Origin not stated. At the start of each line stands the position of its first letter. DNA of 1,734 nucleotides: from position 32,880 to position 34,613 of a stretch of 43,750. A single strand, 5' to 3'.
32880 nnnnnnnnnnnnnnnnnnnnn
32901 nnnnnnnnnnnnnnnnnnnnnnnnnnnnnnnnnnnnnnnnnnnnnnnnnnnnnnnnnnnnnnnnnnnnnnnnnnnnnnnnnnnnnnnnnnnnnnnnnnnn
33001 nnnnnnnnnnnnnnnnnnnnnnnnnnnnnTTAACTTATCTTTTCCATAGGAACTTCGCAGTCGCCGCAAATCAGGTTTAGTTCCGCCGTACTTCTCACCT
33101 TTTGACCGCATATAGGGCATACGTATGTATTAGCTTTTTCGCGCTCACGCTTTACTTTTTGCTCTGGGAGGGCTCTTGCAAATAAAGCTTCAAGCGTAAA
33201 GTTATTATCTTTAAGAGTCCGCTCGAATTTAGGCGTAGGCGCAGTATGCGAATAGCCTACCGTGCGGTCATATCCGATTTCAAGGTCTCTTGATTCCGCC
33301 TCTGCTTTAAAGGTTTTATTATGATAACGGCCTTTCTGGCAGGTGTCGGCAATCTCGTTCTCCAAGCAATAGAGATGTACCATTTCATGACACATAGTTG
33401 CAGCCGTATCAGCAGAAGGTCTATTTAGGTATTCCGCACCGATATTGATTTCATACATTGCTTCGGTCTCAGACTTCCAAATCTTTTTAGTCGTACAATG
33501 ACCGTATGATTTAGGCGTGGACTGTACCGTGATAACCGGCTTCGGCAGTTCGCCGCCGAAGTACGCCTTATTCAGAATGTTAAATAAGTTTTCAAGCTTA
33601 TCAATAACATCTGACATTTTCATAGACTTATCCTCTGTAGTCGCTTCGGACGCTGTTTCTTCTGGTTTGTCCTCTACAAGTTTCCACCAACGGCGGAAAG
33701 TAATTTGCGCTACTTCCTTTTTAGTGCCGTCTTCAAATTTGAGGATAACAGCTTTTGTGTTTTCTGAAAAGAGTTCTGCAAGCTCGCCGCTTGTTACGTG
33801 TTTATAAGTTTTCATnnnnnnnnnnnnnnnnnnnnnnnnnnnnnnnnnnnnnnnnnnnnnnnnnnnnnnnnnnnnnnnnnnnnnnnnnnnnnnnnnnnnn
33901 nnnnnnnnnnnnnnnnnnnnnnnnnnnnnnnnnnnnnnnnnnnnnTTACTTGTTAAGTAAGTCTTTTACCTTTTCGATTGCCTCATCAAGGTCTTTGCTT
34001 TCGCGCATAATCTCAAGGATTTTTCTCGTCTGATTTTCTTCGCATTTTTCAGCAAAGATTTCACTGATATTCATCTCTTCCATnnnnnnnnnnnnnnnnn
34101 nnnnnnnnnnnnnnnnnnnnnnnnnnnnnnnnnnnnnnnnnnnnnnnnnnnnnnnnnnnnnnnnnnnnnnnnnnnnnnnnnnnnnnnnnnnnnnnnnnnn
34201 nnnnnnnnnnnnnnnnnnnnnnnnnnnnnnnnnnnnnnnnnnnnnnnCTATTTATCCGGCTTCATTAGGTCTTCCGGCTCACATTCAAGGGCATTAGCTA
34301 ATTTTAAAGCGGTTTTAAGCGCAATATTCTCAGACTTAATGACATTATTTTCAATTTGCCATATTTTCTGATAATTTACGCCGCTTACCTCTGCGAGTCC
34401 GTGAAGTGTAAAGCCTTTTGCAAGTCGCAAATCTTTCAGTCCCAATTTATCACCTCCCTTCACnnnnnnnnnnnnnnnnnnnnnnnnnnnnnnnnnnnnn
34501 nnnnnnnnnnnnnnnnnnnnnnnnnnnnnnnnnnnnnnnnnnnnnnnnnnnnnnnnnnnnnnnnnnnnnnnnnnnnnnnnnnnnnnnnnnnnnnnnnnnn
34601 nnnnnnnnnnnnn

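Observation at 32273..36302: The 4-kb island between the lysis terminator and attP looks like a self-contained, tightly regulated anti-defence or moron locus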

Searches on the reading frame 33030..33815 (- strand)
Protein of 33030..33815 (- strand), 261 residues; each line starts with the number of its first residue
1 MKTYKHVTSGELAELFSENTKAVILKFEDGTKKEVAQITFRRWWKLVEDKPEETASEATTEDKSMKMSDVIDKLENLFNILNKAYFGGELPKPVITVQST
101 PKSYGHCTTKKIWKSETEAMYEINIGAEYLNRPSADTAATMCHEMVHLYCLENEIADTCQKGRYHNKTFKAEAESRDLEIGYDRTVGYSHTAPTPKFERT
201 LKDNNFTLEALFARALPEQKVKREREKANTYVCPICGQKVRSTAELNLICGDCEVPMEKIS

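Call 5: search_protein_families(library=pfam, proteins=[window:33030-33815:-], max_evalue=0.01)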
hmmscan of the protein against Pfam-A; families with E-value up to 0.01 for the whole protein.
window:33030-33815:- (261 aa): 2 families
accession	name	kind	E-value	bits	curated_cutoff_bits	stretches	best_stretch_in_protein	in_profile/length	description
PF10263.15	SprT-like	-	8.1e-10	39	25.6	1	74-174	1-93/108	SprT-like family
PF08271.17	Zn_Ribbon_TF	-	0.0014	18.6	29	1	231-255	1-27/43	TFIIB zinc-binding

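Call 9: search_protein_families(library=phrogs, proteins=[window:33030-33815:-], max_evalue=0.01)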
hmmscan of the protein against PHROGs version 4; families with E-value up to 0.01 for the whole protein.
window:33030-33815:- (261 aa): 3 families
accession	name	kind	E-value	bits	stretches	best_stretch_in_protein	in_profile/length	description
phrog_6361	-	unknown function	5.4e-30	105.6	1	62-258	7-200/203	-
phrog_37767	-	unknown function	0.0037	17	1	17-159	45-189/467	-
phrog_5602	-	unknown function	0.009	16.7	1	220-258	8-53/60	-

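Call 10: search_protein_families(library=ncbifam, proteins=[window:33030-33815:-], max_evalue=0.01)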
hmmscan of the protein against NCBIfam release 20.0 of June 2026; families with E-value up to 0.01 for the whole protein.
window:33030-33815:- (261 aa): 1 family
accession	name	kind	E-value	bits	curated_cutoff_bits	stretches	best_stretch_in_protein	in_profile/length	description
NF033497.1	rubre_like_arch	subfamily_domain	0.004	16.8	32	1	231-259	1-28/34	rubrerythrin-like domain-containing protein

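Call 11: search_protein_families(library=padloc, proteins=[window:33030-33815:-], max_evalue=0.01)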
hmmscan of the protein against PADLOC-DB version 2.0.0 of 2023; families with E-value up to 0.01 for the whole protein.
window:33030-33815:- (261 aa): 0 families

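Call 78: find_homologous_proteins(query=window:33030-33815:-)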
Query window:33030-33815:- (261 aa): 468 proteins with E <= 0.001 among 1107 candidates; the best 120 are listed.
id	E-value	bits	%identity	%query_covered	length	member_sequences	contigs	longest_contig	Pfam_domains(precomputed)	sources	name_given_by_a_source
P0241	1.2e-173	593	100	100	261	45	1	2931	PF10263.16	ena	-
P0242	1.0e-172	590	100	100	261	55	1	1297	PF10263.16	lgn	-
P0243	1.1e-152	524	86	100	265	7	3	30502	PF10263.16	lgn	-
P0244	3.3e-149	513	86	100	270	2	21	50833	PF10263.16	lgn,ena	-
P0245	6.3e-149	512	86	100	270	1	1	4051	PF10263.16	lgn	-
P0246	2.0e-143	494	82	100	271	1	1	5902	PF10263.16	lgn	-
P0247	1.6e-135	468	77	100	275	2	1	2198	PF10263.16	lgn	-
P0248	3.9e-135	467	78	100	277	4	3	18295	PF10263.16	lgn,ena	-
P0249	9.1e-127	440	74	100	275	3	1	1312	PF10263.16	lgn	-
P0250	1.3e-122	426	82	87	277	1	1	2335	PF10263.16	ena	-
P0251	3.8e-121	421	74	98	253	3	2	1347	PF10263.16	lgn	-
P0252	1.3e-116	406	71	98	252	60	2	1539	PF10263.16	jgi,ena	-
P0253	8.0e-116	404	83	82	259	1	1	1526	PF10263.16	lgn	-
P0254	5.5e-113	394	67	99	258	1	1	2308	PF10263.16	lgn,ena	-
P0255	1.7e-104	367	68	89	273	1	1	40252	PF10263.16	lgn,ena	-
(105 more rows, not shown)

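Call 86: search_solved_structures(query=window:33030-33815:-, max_evalue=1)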
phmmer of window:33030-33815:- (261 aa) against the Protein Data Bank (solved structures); distinct sequences matched with E-value up to 1: 2.
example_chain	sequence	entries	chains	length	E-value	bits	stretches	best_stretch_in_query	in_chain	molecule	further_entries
6mdw_A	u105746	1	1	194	0.7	12.5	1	60-151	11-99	SprT-like domain-containing protein Spartan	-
7pwg_p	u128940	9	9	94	0.73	12.4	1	211-256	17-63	Ribosomal protein L37a | 60S ribosomal protein eL43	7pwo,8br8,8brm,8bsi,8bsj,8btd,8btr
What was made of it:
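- On SprT-like / Spartan zinc metalloprotease: Only a weak match to Spartan in the PDB (E 0.7; call 86).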

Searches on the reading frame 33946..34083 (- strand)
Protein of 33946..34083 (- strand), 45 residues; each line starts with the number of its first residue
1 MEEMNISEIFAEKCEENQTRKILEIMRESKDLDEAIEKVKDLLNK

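Call 5: search_protein_families(library=pfam, proteins=[window:33946-34083:-], max_evalue=0.01)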
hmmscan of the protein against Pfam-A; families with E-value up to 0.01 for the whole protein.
window:33946-34083:- (45 aa): 0 families

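Call 9: search_protein_families(library=phrogs, proteins=[window:33946-34083:-], max_evalue=0.01)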
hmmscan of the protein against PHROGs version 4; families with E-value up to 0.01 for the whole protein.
window:33946-34083:- (45 aa): 0 families

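Call 10: search_protein_families(library=ncbifam, proteins=[window:33946-34083:-], max_evalue=0.01)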
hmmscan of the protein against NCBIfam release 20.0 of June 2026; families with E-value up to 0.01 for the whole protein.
window:33946-34083:- (45 aa): 0 families

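Call 11: search_protein_families(library=padloc, proteins=[window:33946-34083:-], max_evalue=0.01)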
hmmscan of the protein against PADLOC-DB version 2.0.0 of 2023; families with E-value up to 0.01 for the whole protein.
window:33946-34083:- (45 aa): 0 families

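Call 91: search_solved_structures(query=window:33946-34083:-, max_evalue=5)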
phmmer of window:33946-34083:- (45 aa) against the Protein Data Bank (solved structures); distinct sequences matched with E-value up to 5: 1.
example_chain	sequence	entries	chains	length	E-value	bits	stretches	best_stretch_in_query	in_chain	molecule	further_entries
3mn7_S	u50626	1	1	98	0.77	13.5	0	13-38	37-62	Spire DDD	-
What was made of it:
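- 33946..34083 (-): sORF-B: 45-aa acidic protein, paralogue of sORF-A, first gene of operon B. No family or PDB match (calls 5, 9, 91).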

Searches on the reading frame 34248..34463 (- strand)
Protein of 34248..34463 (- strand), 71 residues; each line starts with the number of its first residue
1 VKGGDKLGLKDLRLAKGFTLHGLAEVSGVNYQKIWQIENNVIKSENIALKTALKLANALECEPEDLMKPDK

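Call 5: search_protein_families(library=pfam, proteins=[window:34248-34463:-], max_evalue=0.01)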
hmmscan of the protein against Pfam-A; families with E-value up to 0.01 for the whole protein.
window:34248-34463:- (71 aa): 4 families
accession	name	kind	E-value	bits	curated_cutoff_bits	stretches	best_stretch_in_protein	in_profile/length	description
PF01381.28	HTH_3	-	5.8e-07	29.9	23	1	9-66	1-55/55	Helix-turn-helix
PF13443.12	HTH_26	-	2.1e-06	28.3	22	1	9-69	2-60/63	Cro/C1-type HTH DNA-binding domain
PF12844.13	HTH_19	-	0.002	18.4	30.2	1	9-68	4-60/64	Helix-turn-helix domain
PF13560.12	HTH_31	-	0.0043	17.8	27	1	9-39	6-36/64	Helix-turn-helix domain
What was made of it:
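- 34248..34463 (-): 71-aa XRE-type HTH regulator (Aca-like / C-protein-like), last gene of operon A. HTH_3 at 5.8e-7 (call 5).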

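Call 9: search_protein_families(library=phrogs, proteins=[window:34248-34463:-], max_evalue=0.01)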
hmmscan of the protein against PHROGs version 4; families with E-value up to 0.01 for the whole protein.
window:34248-34463:- (71 aa): 7 families
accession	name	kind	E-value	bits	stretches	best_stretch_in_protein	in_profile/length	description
phrog_3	-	transcription regulation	2.6e-07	31.8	1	6-69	90-148/430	transcriptional repressor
phrog_4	-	transcription regulation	3.6e-07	30.5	1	9-68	141-193/400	transcriptional repressor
phrog_8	-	transcription regulation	1.4e-05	25.7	1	9-68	81-217/346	transcriptional regulator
phrog_5823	-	transcription regulation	2.5e-05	24.6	1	9-67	11-67/404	transcriptional regulator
phrog_2439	-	transcription regulation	0.00024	21.1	1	9-68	12-68/367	transcriptional regulator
phrog_7241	-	transcription regulation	0.0015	19.6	1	11-67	68-121/122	transcriptional regulator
phrog_1373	-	transcription regulation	0.0031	18.5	1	9-62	68-118/166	transcriptional regulator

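Call 10: search_protein_families(library=ncbifam, proteins=[window:34248-34463:-], max_evalue=0.01)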
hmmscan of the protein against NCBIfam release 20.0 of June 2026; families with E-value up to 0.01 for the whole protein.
window:34248-34463:- (71 aa): 5 families
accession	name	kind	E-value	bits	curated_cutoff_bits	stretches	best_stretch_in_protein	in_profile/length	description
NF047948.1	male_kill_WMK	equivalog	3.7e-05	23.3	300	1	10-67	11-65/300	WO male-killing family protein Wmk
TIGR02612.1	mob_myst_A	hypoth_equivalog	4.9e-05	23.2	122.6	1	10-62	31-82/150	mobile mystery protein A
NF052239.1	antitox_spr1629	equivalog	0.00067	18.9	335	1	9-57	7-52/377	spr1629 family repressor/antitoxin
NF006015.0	PRK08154.1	subfamily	0.0056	15.9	204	1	9-69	35-92/314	anaerobic benzoate catabolism transcriptional regulator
TIGR02607.1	antidote_HigA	equivalog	0.0075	16.1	47.7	1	17-66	20-66/81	HigA family addiction module antitoxin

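Call 11: search_protein_families(library=padloc, proteins=[window:34248-34463:-], max_evalue=0.01)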
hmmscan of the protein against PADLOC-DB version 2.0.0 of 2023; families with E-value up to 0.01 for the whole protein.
window:34248-34463:- (71 aa): 8 families
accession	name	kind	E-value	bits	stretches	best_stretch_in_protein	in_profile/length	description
PDLC03664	Control_protein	-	1.3e-06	26.7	1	9-67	18-73/74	control protein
PDLC04142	capH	-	8.3e-05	21.6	1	9-70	11-69/103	capH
PDLC03945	RmrA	-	0.00011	19.5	1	9-57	7-52/394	-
PDLC02926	HTH_VI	-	0.00052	18.2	1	9-59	6-53/92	-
PDLC03954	RmrA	-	0.00089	16.3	1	9-66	15-69/380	-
PDLC03947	RmrA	-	0.0024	14.8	1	9-50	16-57/383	-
PDLC03944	RmrA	-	0.0082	13.2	1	9-50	11-52/384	-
PDLC03949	RmrA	-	0.0085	13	1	13-69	11-64/363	-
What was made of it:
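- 34248..34463 (-): PADLOC Control_protein at 1.3e-6 (call 11).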

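Call 84: search_solved_structures(query=window:34248-34463:-, max_evalue=1)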
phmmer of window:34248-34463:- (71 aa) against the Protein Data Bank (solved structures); distinct sequences matched with E-value up to 1: 14.
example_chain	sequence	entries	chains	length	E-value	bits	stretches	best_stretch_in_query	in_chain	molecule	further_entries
1y7y_A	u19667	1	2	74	0.00012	25.6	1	9-66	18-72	C.AhdI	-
7t5u_A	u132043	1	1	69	0.00014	25.4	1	6-58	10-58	Helix-turn-helix domain-containing protein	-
3kxa_A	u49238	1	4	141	0.0065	20.1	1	10-65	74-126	Putative uncharacterized protein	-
1lcc_A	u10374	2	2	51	0.44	14.3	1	16-58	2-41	Lac Repressor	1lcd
1y9q_A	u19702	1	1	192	0.45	14.3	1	9-61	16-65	transcriptional regulator, HTH_3 family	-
1am9_A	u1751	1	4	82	0.48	14.2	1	8-59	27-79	PROTEIN (STEROL REGULATORY ELEMENT BINDING PROTEIN 1A)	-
1lqc_A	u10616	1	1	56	0.55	14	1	16-58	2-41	LAC REPRESSOR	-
5tn0_A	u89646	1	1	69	0.62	13.9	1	9-48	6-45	HTH-type transcriptional regulator SinR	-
2xiu_A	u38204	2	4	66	0.64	13.8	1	9-67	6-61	CYLR2 | CYLR2 SYNONYM CYTOLYSIN REPRESSOR 2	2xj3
9sf2_A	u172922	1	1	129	0.68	13.7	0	7-51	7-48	Transcriptional regulator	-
1cjg_A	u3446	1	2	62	0.69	13.7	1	16-58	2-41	PROTEIN (LAC REPRESSOR)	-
1l1m_A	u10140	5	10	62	0.72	13.7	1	16-57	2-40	Lactose operon repressor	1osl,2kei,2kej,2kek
1zug_A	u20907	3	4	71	0.83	13.5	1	9-64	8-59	PHAGE 434 CRO PROTEIN | REGULATORY PROTEIN CRO | PROTEIN (434 CRO)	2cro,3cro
3qq6_A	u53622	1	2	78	0.84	13.5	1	9-48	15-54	HTH-type transcriptional regulator sinR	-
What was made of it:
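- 34248..34463 (-): Best PDB relative C.AhdI at 1.2e-4 (call 84).
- On acr-aca operon: Only generic HTH_3 and Control_protein matches were obtained (calls 5, 11, 84).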
